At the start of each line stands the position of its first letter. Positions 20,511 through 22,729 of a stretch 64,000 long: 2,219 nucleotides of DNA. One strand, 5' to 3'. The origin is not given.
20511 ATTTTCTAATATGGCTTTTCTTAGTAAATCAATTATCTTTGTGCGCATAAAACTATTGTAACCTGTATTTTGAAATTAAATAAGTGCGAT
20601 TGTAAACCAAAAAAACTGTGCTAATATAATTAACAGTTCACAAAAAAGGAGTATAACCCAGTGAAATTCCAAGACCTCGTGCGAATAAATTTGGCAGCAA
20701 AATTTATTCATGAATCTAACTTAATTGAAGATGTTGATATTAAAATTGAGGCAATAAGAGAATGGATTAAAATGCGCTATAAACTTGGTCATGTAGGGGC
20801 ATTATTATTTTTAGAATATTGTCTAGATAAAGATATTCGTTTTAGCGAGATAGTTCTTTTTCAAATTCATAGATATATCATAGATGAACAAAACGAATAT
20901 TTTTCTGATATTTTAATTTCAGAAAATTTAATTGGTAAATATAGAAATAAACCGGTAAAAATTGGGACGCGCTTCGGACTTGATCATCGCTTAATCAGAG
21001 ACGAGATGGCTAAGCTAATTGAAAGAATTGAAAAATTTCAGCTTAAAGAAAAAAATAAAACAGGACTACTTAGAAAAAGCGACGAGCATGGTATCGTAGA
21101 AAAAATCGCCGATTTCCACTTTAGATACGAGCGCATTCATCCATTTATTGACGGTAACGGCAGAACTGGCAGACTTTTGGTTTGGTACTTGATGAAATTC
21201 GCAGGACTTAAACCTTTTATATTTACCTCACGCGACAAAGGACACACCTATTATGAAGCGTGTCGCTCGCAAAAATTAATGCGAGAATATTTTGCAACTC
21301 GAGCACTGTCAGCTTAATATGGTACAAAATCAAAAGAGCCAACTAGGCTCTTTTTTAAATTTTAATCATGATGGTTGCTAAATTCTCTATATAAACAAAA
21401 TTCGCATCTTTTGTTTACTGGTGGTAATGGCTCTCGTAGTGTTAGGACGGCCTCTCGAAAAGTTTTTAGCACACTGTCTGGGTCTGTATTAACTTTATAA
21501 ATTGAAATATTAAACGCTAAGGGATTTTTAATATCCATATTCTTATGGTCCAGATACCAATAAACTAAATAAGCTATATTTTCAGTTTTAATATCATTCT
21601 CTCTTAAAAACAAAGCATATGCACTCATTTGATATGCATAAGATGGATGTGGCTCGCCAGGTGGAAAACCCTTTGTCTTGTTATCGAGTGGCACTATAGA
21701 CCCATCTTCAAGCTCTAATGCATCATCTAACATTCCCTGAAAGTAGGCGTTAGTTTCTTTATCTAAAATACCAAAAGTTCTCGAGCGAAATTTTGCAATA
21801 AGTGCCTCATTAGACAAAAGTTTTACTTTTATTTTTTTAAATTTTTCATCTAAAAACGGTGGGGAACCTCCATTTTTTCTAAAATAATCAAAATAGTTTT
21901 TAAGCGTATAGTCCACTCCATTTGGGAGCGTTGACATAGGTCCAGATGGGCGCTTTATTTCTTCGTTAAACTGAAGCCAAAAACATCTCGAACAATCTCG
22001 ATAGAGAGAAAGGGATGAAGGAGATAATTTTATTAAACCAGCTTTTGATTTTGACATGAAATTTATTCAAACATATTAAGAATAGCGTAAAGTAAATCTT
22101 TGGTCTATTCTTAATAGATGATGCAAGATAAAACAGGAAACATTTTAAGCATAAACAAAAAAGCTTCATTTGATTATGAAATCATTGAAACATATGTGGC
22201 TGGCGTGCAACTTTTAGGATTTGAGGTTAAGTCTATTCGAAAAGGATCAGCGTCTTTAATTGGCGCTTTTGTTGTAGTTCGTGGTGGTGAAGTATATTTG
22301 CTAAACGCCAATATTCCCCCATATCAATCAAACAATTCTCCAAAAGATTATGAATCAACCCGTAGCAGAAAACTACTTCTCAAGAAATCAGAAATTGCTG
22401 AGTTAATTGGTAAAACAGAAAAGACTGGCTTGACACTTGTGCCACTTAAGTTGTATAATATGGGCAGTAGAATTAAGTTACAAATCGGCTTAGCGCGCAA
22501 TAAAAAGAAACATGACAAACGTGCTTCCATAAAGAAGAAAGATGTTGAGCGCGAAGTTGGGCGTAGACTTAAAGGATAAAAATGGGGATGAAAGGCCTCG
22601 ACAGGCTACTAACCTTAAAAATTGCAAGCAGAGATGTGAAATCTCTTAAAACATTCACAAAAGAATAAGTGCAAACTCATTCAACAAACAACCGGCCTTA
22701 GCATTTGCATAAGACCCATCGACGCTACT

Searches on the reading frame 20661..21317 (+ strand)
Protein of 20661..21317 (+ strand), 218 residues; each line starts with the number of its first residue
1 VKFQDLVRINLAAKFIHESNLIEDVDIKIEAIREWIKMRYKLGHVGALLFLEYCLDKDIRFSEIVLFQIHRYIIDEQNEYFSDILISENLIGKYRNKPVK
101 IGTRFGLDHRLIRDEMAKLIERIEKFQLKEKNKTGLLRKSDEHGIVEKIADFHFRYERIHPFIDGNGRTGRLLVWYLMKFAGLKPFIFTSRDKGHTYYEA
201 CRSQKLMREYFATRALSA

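Call 67: search_protein_families(library=pfam, proteins=[window:20661-21317:+], max_evalue=0.0001)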
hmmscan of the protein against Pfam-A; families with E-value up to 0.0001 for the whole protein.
window:20661-21317:+ (218 aa): 1 family
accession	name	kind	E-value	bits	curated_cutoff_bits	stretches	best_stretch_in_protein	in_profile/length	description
PF02661.23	Fic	-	7.2e-16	59.3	24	1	62-177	3-92/93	Fic/DOC family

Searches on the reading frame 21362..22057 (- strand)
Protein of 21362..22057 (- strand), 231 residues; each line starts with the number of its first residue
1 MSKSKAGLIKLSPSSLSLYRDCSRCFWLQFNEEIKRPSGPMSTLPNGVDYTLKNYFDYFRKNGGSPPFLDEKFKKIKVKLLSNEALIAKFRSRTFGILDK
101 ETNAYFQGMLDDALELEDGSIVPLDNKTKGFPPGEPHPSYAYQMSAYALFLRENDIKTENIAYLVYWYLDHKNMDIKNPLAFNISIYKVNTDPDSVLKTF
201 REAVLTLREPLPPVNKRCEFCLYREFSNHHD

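Call 67: search_protein_families(library=pfam, proteins=[window:21362-22057:-], max_evalue=0.0001)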
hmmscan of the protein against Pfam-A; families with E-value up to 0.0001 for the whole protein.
window:21362-22057:- (231 aa): 1 family
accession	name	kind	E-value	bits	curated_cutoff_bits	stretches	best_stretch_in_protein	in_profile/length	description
PF12705.13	PDDEXK_1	-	1.4e-09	38.7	22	1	96-225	120-244/247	PD-(D/E)XK nuclease superfamily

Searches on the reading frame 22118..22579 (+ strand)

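Call 67: search_protein_families(library=pfam, proteins=[window:22118-22579:+], max_evalue=0.0001)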
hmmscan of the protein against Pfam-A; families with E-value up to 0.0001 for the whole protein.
window:22118-22579:+ (153 aa): 1 family
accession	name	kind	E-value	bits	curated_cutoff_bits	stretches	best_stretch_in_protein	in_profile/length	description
PF01668.23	SmpB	-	1.5e-50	171.3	27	1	12-152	3-142/143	SmpB protein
